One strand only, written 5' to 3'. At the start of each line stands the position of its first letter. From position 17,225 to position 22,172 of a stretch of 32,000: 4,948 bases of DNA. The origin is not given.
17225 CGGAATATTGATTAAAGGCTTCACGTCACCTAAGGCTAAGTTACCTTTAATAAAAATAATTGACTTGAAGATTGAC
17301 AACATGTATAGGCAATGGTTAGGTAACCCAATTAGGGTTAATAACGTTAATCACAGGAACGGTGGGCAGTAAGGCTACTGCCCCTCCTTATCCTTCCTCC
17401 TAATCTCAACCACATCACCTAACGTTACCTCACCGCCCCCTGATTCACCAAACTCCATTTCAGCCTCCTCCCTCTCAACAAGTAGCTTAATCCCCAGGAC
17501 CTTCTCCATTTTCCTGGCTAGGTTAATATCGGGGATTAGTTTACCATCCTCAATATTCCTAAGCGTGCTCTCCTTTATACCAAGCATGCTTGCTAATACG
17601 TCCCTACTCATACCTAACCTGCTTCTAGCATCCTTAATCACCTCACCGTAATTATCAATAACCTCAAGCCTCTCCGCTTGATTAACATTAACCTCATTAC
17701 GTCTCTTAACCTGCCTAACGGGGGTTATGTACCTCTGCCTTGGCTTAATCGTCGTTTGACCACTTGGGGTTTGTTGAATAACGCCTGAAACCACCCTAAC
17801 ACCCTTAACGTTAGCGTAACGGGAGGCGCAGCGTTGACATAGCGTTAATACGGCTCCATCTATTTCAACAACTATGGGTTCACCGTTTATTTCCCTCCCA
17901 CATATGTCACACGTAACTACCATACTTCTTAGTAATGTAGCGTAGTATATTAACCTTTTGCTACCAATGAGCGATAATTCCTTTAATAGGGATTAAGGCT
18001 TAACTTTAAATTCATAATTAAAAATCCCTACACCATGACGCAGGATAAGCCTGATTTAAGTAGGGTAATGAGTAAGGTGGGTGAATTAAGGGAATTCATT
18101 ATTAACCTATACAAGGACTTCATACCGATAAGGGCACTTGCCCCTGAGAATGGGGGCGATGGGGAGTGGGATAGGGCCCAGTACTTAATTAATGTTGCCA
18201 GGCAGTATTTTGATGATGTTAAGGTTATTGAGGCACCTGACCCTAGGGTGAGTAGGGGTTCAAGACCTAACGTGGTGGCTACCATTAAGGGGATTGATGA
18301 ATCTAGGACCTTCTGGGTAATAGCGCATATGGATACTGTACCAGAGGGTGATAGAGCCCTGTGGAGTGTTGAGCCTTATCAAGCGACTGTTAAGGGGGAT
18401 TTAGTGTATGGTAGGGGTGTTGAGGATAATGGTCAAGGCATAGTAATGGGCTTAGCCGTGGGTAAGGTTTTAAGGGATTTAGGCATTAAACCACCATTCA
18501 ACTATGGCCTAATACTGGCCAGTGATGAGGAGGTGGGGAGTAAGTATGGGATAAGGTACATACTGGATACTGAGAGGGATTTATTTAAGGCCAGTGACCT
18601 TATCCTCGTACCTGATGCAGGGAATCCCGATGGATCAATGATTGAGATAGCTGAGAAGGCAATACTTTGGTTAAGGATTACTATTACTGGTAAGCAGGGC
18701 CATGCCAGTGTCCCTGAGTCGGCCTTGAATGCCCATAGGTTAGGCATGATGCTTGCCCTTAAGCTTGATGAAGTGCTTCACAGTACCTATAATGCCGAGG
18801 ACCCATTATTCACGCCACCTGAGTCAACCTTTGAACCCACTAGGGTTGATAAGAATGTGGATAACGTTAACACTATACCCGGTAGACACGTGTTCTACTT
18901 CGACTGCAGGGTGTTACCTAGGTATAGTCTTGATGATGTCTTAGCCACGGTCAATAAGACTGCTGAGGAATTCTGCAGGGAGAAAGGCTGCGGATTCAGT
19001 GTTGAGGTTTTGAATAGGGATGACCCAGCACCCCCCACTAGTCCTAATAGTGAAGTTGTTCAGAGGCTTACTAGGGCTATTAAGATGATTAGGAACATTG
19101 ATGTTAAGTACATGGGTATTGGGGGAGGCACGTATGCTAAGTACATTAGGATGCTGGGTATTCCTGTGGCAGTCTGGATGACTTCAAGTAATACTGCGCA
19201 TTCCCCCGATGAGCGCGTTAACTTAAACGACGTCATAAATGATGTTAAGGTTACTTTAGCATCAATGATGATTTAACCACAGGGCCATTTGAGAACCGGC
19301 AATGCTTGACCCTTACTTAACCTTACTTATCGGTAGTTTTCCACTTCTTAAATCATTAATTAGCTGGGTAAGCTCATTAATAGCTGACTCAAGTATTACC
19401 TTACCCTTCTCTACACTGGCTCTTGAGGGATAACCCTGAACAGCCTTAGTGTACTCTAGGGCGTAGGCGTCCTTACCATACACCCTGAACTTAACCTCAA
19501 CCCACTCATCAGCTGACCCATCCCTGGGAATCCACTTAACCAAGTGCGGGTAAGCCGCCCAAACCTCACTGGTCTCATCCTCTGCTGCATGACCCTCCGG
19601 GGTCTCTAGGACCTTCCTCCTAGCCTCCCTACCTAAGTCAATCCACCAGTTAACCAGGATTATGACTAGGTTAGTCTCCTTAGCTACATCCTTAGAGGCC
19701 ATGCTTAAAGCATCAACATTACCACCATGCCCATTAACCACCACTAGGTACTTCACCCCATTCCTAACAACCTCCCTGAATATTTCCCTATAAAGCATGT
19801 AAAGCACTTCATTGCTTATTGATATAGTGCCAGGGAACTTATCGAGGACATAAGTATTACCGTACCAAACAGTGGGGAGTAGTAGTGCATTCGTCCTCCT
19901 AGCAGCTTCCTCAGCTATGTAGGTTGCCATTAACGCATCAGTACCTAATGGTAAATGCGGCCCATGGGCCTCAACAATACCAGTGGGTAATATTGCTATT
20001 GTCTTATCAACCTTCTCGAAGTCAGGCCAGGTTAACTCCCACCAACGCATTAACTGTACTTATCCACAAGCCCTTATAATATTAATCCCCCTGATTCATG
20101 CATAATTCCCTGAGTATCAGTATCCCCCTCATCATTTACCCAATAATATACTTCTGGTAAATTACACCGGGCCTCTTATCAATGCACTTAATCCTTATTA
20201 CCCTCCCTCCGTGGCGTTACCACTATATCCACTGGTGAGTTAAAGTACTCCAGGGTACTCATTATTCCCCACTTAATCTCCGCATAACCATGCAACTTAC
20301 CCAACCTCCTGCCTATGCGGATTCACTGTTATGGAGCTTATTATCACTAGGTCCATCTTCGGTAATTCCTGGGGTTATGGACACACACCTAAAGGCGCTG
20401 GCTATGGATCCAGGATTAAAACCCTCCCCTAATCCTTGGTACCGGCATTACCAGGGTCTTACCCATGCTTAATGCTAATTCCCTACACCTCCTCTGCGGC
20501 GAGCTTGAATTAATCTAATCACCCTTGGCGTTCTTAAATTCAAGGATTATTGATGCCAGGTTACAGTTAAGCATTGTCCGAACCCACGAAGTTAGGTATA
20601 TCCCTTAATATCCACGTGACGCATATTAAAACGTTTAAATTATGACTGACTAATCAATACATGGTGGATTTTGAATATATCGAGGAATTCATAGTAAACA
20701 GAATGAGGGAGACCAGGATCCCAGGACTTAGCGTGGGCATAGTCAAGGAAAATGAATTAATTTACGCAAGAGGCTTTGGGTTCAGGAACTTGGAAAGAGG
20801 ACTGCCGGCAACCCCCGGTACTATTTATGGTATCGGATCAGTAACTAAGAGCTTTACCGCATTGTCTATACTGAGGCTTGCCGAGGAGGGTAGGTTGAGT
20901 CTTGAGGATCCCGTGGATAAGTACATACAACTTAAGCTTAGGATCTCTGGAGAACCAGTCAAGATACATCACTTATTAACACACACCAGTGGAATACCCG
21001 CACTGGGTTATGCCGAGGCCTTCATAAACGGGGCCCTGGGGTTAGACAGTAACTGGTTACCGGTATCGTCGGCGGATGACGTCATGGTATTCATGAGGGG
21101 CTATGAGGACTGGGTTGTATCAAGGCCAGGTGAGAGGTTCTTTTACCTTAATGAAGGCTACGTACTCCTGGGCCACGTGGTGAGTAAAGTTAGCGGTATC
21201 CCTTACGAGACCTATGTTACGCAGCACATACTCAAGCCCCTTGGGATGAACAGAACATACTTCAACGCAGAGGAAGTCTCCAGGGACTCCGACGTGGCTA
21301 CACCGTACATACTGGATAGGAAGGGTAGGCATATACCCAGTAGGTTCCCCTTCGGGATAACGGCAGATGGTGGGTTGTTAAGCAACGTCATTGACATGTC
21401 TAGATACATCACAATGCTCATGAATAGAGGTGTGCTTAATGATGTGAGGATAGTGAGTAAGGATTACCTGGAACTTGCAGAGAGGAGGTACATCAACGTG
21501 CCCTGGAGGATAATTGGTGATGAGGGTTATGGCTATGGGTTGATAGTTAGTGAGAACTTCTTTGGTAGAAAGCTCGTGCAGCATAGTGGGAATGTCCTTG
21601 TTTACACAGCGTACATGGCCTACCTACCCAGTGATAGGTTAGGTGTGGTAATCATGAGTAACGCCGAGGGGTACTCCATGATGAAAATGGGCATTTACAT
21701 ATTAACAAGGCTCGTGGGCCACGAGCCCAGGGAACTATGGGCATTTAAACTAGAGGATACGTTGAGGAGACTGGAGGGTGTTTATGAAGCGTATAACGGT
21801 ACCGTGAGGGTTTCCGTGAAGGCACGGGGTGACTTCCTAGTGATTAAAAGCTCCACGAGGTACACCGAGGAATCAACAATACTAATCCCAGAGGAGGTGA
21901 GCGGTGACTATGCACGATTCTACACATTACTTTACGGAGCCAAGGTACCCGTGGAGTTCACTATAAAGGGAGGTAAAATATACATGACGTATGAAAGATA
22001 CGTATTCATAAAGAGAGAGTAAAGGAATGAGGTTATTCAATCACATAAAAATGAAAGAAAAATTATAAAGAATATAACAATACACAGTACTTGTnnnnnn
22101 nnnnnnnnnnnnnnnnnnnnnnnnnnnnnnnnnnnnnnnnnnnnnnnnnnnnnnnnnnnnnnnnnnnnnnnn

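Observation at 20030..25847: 5.8-kb accessory segment bracketed by a 23-nt perfect direct repeat inside duplicated creatininase 5' ends: possible relic of an integrated element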

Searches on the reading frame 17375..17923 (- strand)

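Call 5: search_protein_families(library=pfam, proteins=[window:17375-17923:-], max_evalue=0.01)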
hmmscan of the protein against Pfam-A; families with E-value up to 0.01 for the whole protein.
window:17375-17923:- (182 aa): 8 families
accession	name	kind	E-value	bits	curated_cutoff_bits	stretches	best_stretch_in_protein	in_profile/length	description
PF01381.28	HTH_3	-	1.7e-09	38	23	1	96-147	1-52/55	Helix-turn-helix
PF13560.12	HTH_31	-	1.3e-06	29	27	1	93-152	3-62/64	Helix-turn-helix domain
PF12844.13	HTH_19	-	5.5e-06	26.6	30.2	1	93-141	1-46/64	Helix-turn-helix domain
PF08394.17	Arc_trans_TRASH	-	6.1e-05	23.5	27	1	4-32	2-31/43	Archaeal TRASH domain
PF24250.1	HVO_2718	-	0.00083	19.6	30.3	1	4-129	17-149/173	Transcription regulator HVO_2718-like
PF13413.12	HTH_25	-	0.0011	19.2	24.6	1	97-128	3-34/62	Helix-turn-helix domain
PF20432.4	Xre-like-HTH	-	0.0014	19.3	25.8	1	96-129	15-50/63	Antitoxin Xre-like helix-turn-helix domain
PF24273.1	TRASH_HVO_1752_C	-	0.0047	17.5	27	1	3-37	2-37/47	HVO_1752, C-terminal TRASH domain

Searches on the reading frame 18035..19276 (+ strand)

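Call 5: search_protein_families(library=pfam, proteins=[window:18035-19276:+], max_evalue=0.01)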
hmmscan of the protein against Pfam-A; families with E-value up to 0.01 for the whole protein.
window:18035-19276:+ (413 aa): 4 families
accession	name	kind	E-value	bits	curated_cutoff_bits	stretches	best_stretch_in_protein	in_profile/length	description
PF01546.33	Peptidase_M20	-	8.5e-30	104.6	24.6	1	96-408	3-201/206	Peptidase family M20/M25/M40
PF07687.19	M20_dimer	-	2.9e-19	69.5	21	1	205-315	1-104/107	Peptidase dimerisation domain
PF04389.22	Peptidase_M28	-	7.8e-07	29.4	21.3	1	79-169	1-73/193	Peptidase family M28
PF05343.19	Peptidase_M42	-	0.00018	21.1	23.2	0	316-405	205-291/292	M42 glutamyl aminopeptidase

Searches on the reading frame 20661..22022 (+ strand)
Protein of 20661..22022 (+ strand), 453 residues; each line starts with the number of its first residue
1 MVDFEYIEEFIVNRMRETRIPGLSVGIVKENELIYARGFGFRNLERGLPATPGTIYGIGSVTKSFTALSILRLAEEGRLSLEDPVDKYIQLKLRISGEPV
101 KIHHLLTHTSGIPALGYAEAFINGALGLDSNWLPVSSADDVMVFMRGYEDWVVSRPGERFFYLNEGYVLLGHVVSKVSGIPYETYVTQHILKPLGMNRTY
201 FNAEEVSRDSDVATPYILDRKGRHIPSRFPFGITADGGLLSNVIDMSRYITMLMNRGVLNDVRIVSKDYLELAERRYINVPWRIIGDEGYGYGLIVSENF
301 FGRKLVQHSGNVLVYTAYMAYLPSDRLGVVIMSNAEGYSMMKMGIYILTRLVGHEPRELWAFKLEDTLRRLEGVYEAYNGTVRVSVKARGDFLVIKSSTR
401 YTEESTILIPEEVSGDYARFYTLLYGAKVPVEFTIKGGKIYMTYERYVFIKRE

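Call 5: search_protein_families(library=pfam, proteins=[window:20661-22022:+], max_evalue=0.01)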
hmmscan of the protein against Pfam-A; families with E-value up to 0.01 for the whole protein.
window:20661-22022:+ (453 aa): 2 families
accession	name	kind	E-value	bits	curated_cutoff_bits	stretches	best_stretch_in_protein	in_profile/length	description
PF00144.29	Beta-lactamase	-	4.9e-69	233.4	27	1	8-338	2-313/329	Beta-lactamase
PF13969.11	Pab87_oct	-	3.9e-36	123.7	27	1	356-450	1-96/96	Pab87 octamerisation domain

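Call 26: find_homologous_proteins(query=window:20661-22022:+)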
Query window:20661-22022:+ (453 aa): 3386 proteins with E <= 0.001 among 8000 candidates; the best 120 are listed.
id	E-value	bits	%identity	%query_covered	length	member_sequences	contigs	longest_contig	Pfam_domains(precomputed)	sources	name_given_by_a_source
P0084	0.0e+0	1015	100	100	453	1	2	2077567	PF00144.30,PF13969.13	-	-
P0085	1.5e-241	820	76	100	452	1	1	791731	PF00144.30,PF13969.13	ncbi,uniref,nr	ncbi:serine hydrolase [Vulcanisaeta thermophila]|uniref:serine hydrolase n=1 Tax=Vulcanisaeta thermo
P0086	1.1e-215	735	69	100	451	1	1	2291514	PF00144.30,PF13969.13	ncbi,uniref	ncbi:serine hydrolase [Vulcanisaeta sp. JCM 16161]|uniref:serine hydrolase n=1 Tax=Vulcanisaeta sp. 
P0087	1.4e-214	731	68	100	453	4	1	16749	PF00144.30,PF13969.13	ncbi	-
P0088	8.3e-214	729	69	100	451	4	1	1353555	PF00144.30,PF13969.13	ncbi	ncbi:serine hydrolase [Vulcanisaeta sp. JCM 14467]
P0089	1.0e-209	715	67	100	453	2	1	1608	PF00144.30,PF13969.13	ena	-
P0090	3.7e-209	713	67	100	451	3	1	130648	PF00144.30,PF13969.13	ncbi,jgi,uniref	ncbi:MAG: serine hydrolase [Vulcanisaeta sp.]|jgi:CubicO group peptidase (beta-lactamase class C fam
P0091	5.4e-208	710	64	100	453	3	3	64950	PF00144.30,PF13969.13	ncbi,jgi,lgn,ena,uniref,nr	ncbi:serine hydrolase [Caldivirga sp.]|uniref:serine hydrolase n=1 Tax=Caldivirga sp. TaxID=2080243 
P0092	2.5e-205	701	65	99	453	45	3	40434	PF00144.30,PF13969.13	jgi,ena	-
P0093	7.7e-205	699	65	100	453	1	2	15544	PF00144.30,PF13969.13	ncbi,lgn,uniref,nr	ncbi:serine hydrolase [Caldivirga sp. UBA161]|uniref:serine hydrolase n=1 Tax=Caldivirga sp. UBA161 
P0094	1.4e-204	698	64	99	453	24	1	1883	PF00144.30,PF13969.13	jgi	-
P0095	1.0e-203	696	64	99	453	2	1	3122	PF00144.30,PF13969.13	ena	-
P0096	9.8e-201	686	65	100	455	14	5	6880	PF00144.30,PF13969.13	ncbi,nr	ncbi:MAG: serine hydrolase [Vulcanisaeta sp.]|nr:serine hydrolase [Vulcanisaeta sp.] MCG2870319.1 se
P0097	1.7e-197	675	65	96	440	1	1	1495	PF00144.30,PF13969.13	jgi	jgi:CubicO group peptidase (beta-lactamase class C family)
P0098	2.5e-197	674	63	100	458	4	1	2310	PF00144.30,PF13969.13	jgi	-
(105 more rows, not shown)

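Call 39: search_protein_families(library=phrogs, proteins=[window:20661-22022:+], max_evalue=0.01)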
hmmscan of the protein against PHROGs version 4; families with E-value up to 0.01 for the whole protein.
window:20661-22022:+ (453 aa): 3 families
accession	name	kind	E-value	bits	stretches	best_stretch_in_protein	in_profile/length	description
phrog_382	-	tail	2.5e-52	179.3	1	6-351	82-416/655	minor tail protein with lysin activity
phrog_13201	-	unknown function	1.4e-21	78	1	5-337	41-373/616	-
phrog_22561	-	tail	1.5e-12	46.9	1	7-250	953-1192/1318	minor tail protein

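Call 79: find_encoding_contigs(protein=P0086, flank=8000, max_places=2)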
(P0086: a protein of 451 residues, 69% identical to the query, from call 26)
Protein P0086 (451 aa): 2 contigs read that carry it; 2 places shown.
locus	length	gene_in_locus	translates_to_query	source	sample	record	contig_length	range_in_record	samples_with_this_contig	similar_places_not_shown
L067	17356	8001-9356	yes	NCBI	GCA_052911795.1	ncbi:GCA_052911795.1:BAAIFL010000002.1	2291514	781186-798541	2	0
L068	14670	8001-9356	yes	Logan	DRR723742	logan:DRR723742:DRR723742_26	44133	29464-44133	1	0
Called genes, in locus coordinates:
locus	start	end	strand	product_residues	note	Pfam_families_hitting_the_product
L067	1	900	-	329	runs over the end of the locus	PF00005:ABC_tran, PF13304:AAA_21 (faint), PF08352:oligo_HPY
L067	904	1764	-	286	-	PF00528:BPD_transp_1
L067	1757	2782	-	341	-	PF00528:BPD_transp_1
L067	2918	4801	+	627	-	PF00496:SBP_bac_5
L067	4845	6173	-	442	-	PF02133:Transp_cyt_pur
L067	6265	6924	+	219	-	PF02475:TRM5-TYW2_MTfase (weak), PF05050:Methyltransf_21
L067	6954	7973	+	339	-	PF00753:Lactamase_B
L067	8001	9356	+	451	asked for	PF00144:Beta-lactamase, PF13969:Pab87_oct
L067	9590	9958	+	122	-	PF01050:MannoseP_isomer (weak), PF00190:Cupin_1, PF02311:AraC_binding, PF07883:Cupin_2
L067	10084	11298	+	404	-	PF00155:Aminotran_1_2, PF00266:Aminotran_5, PF01041:DegT_DnrJ_EryC1, PF01053:Cys_Met_Meta_PP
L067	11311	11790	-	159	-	-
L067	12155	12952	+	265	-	-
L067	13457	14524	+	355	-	PF13091:PLDc_2, PF00614:PLDc (faint), PF13091:PLDc_2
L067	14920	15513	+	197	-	PF01810:LysE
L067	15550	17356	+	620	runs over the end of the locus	PF00482:T2SSF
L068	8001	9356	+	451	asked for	PF00144:Beta-lactamase, PF13969:Pab87_oct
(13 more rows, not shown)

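Call 80: find_encoding_contigs(protein=P0088, flank=8000, max_places=2)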
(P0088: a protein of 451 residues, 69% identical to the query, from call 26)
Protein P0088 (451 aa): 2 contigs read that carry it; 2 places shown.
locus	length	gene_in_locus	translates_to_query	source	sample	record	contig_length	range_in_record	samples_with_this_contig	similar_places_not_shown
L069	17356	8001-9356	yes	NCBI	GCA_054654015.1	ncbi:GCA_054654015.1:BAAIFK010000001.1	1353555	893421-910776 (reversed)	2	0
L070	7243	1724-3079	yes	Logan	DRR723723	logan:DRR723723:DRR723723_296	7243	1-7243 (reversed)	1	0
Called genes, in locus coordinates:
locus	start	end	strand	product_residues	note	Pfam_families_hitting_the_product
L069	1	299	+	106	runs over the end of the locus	-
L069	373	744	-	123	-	-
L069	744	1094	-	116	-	-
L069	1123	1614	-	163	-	-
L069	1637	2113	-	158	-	PF07690:MFS_1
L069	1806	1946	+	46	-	-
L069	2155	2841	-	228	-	-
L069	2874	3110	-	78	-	-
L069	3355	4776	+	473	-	PF13520:AA_permease_2, PF00324:AA_permease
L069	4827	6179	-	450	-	PF02133:Transp_cyt_pur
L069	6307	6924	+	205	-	PF02475:TRM5-TYW2_MTfase (weak), PF05050:Methyltransf_21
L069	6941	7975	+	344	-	PF00753:Lactamase_B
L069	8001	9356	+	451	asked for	PF00144:Beta-lactamase, PF13969:Pab87_oct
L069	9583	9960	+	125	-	PF01050:MannoseP_isomer (weak), PF00190:Cupin_1 (weak), PF07883:Cupin_2, PF02311:AraC_binding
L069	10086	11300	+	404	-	PF00155:Aminotran_1_2, PF01041:DegT_DnrJ_EryC1, PF00266:Aminotran_5, PF01212:Beta_elim_lyase (weak), PF01053:Cys_Met_Meta_PP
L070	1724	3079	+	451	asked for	PF00144:Beta-lactamase, PF13969:Pab87_oct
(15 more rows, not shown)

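Call 81: find_encoding_contigs(protein=P0087, flank=8000, max_places=2)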
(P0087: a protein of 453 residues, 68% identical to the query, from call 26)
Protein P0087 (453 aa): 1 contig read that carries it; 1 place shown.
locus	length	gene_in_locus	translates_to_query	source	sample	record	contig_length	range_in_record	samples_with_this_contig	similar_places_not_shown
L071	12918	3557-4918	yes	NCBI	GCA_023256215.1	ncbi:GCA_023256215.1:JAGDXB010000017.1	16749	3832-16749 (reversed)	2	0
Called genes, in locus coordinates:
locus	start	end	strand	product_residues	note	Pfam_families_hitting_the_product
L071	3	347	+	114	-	?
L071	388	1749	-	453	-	PF02133:Transp_cyt_pur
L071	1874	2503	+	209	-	PF05050:Methyltransf_21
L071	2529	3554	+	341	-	PF00753:Lactamase_B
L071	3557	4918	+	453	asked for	PF00144:Beta-lactamase, PF13969:Pab87_oct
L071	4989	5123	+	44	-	-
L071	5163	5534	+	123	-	PF01050:MannoseP_isomer (weak), PF00190:Cupin_1, PF02311:AraC_binding, PF07883:Cupin_2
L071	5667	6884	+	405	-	PF00155:Aminotran_1_2, PF00266:Aminotran_5, PF01041:DegT_DnrJ_EryC1, PF01053:Cys_Met_Meta_PP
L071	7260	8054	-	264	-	-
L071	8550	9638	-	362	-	PF13091:PLDc_2, PF00614:PLDc (faint), PF13091:PLDc_2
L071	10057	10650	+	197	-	PF01810:LysE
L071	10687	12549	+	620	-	PF00482:T2SSF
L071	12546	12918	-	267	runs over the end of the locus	PF01656:CbiA, PF10609:ParA (faint), PF13614:AAA_31 (faint)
